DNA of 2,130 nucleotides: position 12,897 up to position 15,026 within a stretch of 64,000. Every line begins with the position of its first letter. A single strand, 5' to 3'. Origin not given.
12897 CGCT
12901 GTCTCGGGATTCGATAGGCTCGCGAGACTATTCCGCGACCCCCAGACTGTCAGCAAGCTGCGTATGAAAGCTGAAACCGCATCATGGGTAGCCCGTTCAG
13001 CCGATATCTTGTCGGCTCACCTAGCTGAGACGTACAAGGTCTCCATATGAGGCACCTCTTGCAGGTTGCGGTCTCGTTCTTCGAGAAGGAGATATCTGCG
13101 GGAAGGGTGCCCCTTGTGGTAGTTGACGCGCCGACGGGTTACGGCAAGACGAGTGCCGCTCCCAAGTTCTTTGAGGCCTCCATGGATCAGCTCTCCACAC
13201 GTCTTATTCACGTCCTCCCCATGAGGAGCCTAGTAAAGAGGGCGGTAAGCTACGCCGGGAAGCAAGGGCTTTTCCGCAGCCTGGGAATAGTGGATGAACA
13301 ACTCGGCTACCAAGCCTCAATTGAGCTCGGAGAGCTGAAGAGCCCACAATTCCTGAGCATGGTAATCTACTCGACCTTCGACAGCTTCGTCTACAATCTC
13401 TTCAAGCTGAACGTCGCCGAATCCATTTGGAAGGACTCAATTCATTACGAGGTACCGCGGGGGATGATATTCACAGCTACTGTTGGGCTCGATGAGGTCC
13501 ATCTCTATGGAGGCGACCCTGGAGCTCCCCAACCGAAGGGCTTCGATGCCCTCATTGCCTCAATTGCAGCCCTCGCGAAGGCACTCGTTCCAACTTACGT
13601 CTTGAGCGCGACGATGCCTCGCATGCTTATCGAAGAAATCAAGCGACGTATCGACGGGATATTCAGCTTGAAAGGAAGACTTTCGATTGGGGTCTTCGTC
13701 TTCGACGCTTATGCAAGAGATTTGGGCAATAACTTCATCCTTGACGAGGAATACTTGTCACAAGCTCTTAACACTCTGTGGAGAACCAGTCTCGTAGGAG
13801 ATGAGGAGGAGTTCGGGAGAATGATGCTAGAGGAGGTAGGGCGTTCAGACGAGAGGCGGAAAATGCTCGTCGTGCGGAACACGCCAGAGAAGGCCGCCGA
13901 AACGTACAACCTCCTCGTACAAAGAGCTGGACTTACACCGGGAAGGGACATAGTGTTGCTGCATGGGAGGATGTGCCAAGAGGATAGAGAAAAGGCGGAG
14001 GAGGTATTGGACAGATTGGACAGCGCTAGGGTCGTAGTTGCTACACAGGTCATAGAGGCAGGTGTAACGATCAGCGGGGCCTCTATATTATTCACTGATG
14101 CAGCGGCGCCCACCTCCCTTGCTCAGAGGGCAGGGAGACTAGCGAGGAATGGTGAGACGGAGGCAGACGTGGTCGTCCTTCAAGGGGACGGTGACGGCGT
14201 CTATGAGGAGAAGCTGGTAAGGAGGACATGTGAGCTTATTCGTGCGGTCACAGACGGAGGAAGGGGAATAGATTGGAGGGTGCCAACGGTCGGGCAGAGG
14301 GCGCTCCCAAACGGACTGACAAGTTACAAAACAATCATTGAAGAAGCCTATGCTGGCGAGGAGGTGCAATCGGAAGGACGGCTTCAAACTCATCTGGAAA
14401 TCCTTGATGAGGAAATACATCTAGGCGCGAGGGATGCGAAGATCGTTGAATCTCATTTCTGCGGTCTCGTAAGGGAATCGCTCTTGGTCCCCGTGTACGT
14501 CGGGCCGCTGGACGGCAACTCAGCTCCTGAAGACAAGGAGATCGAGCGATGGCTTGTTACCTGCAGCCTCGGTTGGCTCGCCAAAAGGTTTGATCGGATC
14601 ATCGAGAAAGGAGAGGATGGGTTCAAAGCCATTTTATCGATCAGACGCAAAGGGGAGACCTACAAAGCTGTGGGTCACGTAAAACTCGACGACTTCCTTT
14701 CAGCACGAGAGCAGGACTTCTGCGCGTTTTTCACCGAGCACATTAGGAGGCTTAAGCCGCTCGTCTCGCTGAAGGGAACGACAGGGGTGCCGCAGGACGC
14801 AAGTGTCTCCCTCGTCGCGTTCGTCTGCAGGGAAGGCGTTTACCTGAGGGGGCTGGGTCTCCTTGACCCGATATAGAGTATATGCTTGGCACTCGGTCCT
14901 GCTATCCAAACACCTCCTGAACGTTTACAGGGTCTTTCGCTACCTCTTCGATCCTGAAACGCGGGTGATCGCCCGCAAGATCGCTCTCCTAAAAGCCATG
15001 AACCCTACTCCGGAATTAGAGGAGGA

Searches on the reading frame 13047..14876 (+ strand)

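Call 58: search_protein_families(library=pfam, proteins=[window:13047-14876:+], max_evalue=0.001)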
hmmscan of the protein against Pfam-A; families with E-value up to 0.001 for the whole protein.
window:13047-14876:+ (609 aa): 3 families
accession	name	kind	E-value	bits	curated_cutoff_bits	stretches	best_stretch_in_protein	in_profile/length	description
PF22590.2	Cas3-like_C_2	-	2.8e-17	63.4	27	1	271-369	3-105/106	CRISPR-associated nuclease/helicase Cas3, C-terminal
PF00271.37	Helicase_C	-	9.9e-11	42.3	23.5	1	262-369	8-110/110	Helicase conserved C-terminal domain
PF00270.35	DEAD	-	1.1e-07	32.2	26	1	24-192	17-162/167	DEAD/DEAH box helicase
